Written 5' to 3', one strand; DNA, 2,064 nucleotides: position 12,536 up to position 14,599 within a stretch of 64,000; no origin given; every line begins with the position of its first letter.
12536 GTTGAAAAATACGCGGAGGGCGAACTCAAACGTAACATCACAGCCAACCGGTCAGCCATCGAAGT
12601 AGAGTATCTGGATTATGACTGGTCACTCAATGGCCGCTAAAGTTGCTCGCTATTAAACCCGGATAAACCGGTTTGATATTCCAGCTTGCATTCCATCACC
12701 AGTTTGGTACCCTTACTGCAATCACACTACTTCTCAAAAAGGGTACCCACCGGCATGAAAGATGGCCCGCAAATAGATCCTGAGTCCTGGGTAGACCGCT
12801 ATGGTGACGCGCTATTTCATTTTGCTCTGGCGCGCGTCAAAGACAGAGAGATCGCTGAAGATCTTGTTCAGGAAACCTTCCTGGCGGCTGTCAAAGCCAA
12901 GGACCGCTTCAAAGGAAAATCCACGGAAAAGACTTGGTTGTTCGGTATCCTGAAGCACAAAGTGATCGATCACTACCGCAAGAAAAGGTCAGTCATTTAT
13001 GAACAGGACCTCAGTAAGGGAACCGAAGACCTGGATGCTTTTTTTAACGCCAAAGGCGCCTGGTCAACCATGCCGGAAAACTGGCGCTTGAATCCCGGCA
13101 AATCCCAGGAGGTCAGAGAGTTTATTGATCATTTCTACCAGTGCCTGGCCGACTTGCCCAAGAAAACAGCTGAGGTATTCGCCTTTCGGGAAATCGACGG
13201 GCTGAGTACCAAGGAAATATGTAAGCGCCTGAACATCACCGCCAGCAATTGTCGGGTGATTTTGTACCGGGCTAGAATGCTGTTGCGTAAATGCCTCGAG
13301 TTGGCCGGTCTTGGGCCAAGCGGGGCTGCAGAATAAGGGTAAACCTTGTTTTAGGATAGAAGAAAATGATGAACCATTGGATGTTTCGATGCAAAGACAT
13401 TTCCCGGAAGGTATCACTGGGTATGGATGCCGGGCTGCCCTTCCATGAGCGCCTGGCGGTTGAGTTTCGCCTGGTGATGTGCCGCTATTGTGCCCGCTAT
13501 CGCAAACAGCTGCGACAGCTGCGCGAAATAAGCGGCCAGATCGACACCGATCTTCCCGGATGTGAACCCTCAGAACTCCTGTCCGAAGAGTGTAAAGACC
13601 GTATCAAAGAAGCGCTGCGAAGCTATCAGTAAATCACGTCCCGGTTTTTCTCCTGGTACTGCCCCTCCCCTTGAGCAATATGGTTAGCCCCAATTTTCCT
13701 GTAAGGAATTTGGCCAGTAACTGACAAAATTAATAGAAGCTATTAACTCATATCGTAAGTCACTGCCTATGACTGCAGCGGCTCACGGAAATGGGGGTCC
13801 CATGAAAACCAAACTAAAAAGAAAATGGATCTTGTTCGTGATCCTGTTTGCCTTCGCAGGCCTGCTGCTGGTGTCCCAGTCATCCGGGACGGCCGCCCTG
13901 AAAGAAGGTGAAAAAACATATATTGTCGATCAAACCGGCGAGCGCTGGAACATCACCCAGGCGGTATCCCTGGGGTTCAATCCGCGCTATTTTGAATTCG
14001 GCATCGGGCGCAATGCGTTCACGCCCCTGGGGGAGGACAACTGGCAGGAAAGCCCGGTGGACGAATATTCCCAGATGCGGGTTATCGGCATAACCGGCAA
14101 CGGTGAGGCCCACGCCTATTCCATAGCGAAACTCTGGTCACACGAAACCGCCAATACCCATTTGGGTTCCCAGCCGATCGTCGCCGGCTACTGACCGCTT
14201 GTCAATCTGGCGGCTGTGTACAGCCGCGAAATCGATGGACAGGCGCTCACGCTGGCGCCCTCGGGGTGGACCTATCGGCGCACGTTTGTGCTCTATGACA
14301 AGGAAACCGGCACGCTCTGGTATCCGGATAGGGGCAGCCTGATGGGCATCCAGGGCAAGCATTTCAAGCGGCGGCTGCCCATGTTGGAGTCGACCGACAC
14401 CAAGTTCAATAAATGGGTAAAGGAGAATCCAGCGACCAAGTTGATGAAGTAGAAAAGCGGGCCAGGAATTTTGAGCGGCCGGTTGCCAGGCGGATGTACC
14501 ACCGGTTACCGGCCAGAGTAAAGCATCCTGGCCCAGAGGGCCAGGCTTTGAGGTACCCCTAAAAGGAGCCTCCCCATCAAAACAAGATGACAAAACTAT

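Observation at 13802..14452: DUF3179-family gene with in-frame UGA at the conserved YCPLC cysteine: a probable unannotated selenoprotein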

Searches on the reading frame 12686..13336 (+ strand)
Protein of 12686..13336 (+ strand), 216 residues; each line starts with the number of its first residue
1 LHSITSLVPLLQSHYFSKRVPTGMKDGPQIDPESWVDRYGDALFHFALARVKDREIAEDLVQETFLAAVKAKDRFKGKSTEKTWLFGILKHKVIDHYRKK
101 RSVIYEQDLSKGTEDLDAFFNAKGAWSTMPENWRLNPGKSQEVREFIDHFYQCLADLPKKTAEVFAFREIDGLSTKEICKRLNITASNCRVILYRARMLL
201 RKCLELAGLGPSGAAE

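Call 25: search_protein_families(library=pfam, proteins=[window:12686-13336:+], max_evalue=0.001)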
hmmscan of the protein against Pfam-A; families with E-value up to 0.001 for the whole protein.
window:12686-13336:+ (216 aa): 5 families
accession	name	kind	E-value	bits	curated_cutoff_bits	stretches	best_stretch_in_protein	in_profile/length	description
PF04542.20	Sigma70_r2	-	6.8e-17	61.5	24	1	36-101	2-69/71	Sigma-70 region 2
PF08281.18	Sigma70_r4_2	-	4.2e-13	49.2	25.7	1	150-199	4-53/54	Sigma-70, region 4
PF07638.17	Sigma70_ECF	-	7.1e-06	26.5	21.1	1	50-190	42-169/185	ECF sigma factor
PF04545.22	Sigma70_r4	-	2.1e-05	24.3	24.1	1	153-202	1-50/50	Sigma-70, region 4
PF22029.2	PhyR_sigma2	-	0.00022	21.6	27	1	47-89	12-54/55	Sigma2 domain of PhyR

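Call 51: search_protein_families(library=ncbifam, proteins=[window:12755-13336:+], max_evalue=0.01)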
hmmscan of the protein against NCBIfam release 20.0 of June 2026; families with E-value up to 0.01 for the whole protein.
window:12755-13336:+ (193 aa): 92 families (the best 25 are shown)
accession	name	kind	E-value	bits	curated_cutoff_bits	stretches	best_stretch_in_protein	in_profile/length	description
TIGR02943.1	Sig70_famx1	hypoth_equivalog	2.7e-52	177.3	162.2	1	18-185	13-183/188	RNA polymerase sigma-70 factor, TIGR02943 family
NF008892.0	PRK11924.2-1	equivalog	5.8e-48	163.2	291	1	7-182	17-194/203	RNA polymerase sigma factor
NF009173.0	PRK12520.1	equivalog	5.9e-47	159.9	255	1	13-188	8-186/191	RNA polymerase sigma factor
NF009184.0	PRK12532.1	equivalog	1.5e-44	152.2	276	1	18-183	16-186/195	RNA polymerase sigma factor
NF009196.0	PRK12544.1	equivalog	2.7e-42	144.5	287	1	17-182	28-197/208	RNA polymerase factor sigma-70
NF009182.0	PRK12530.1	subfamily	1.4e-41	142.1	264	1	20-182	22-185/193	RNA polymerase sigma factor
NF009197.0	PRK12545.1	equivalog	1.9e-33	116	336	1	14-190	15-196/201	RNA polymerase factor sigma-70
TIGR02937.1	sigma70-ECF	superfamily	3.4e-29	101.6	42.9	1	12-181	6-165/165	sigma-70 family RNA polymerase sigma factor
TIGR02950.1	SigM_subfam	subfamily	1.8e-24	86.4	147.95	1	14-181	7-158/159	RNA polymerase sigma factor, SigM family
NF058625.1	sigma_PG0214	equivalog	3.6e-24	85.4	130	1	15-181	12-161/170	GFO_1088 family ECF-type sigma factor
NF007220.0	PRK09639.1-5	equivalog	2.1e-23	83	260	1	13-182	9-165/181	RNA polymerase sigma factor SigX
TIGR02985.1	Sig70_bacteroi1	subfamily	4.9e-23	82.1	126.4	1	13-180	7-161/162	RNA polymerase sigma-70 factor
NF008888.0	PRK11922.1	equivalog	5.4e-22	78.6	204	1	13-182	36-197/231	RNA polymerase sigma factor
TIGR02959.1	SigZ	equivalog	1.1e-21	77.5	168.65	1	14-182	2-149/170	RNA polymerase sigma factor SigZ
NF007217.0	PRK09639.1-1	equivalog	1.8e-21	76.8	239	1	13-183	9-167/194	RNA polymerase sigma factor SigX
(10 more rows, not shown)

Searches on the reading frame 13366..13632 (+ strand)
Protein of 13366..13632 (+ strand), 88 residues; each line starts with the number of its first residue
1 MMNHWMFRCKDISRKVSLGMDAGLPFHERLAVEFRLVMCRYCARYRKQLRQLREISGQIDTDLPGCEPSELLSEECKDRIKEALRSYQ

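Call 25: search_protein_families(library=pfam, proteins=[window:13366-13632:+], max_evalue=0.001)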
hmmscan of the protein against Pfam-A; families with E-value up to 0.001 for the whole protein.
window:13366-13632:+ (88 aa): 0 families

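Call 32: search_protein_families(library=pfam, proteins=[window:13366-13629:+], max_evalue=1)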
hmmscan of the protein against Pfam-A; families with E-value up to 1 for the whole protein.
seq(88 aa): 0 families

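Call 51: search_protein_families(library=ncbifam, proteins=[window:13366-13632:+], max_evalue=0.01)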
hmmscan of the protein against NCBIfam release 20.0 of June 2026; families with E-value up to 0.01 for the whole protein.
window:13366-13632:+ (88 aa): 1 family
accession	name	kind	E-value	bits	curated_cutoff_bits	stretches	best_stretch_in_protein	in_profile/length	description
NF052368.1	antisigmaE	subfamily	1e-13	50.9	50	1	6-53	1-48/48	anti-sigma factor family protein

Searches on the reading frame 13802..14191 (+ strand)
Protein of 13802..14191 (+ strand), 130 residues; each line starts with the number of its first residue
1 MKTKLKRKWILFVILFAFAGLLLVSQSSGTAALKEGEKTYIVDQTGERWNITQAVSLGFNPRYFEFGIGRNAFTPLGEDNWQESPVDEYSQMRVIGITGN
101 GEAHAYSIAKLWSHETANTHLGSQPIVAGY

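Call 5: search_protein_families(library=pfam, proteins=[window:13802-14191:+], max_evalue=1)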
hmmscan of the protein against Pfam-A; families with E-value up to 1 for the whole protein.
seq(130 aa): 2 families
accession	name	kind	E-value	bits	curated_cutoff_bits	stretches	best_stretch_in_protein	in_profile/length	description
PF11376.13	DUF3179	-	0.00012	22.1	27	1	91-130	25-64/292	Protein of unknown function (DUF3179)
PF04932.20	Wzy_C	-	0.012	15.9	31.7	1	3-82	36-119/149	O-Antigen ligase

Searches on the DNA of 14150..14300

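Call 78: search_rna_families(source=window, start=14150, end=14300, threshold=evalue, max_evalue=10)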
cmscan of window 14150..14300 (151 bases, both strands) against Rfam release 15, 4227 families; matches with E-value up to 10: 0.
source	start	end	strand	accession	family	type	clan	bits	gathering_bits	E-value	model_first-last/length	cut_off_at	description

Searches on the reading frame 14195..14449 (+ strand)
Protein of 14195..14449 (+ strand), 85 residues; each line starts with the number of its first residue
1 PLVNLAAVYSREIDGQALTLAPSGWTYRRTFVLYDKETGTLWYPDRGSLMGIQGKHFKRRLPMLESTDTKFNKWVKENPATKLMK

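Call 5: search_protein_families(library=pfam, proteins=[window:14195-14449:+], max_evalue=1)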
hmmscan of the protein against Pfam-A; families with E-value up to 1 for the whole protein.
seq(85 aa): 1 family
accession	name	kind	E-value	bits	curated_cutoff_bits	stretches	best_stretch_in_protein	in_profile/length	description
PF11376.13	DUF3179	-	7.2e-14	52.3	27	1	1-84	66-147/292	Protein of unknown function (DUF3179)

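Call 42: find_homologous_proteins(query=window:14195-14449:+, max_evalue=0.001)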
Query seq(85 aa) (85 aa): 366 proteins with E <= 0.001 among 367 candidates; the best 120 are listed.
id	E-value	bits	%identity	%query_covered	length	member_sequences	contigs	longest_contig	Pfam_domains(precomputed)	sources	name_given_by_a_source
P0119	8.1e-47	174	99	92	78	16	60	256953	PF11376.14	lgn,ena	-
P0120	7.3e-42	159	84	98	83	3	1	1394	PF11376.14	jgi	-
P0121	3.1e-40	153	86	92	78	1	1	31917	PF11376.14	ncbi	-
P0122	3.3e-40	153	87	92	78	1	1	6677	PF11376.14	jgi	jgi:hypothetical protein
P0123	1.7e-39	151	80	98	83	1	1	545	PF11376.14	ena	-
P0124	3.9e-39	150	80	98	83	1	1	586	PF11376.14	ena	-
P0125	1.6e-37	145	81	92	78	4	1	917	PF11376.14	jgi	jgi:hypothetical protein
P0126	1.8e-37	145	82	92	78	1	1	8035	PF11376.14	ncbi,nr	ncbi:MAG: DUF3179 domain-containing protein [Desulfobacterales bacterium]|nr:DUF3179 domain-containi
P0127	2.0e-37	144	81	92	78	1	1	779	PF11376.14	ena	-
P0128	3.2e-37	144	73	99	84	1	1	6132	PF11376.14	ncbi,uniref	ncbi:DUF3179 domain-containing (seleno)protein [Desulfosarcina sp.]|uniref:DUF3179 domain-containing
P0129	4.8e-37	143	77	92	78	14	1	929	PF11376.14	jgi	-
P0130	1.1e-36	142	72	98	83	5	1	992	PF11376.14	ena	-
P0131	1.6e-36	141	78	92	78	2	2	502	PF11376.14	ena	-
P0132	2.8e-36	141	70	98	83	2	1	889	PF11376.14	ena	-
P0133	7.5e-36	139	73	100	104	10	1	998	PF11376.14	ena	-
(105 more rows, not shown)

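Call 51: search_protein_families(library=ncbifam, proteins=[P0128], max_evalue=0.01)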
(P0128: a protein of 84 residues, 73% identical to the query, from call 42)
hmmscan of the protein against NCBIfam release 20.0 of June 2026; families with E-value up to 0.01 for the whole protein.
P0128 (84 aa): 0 families
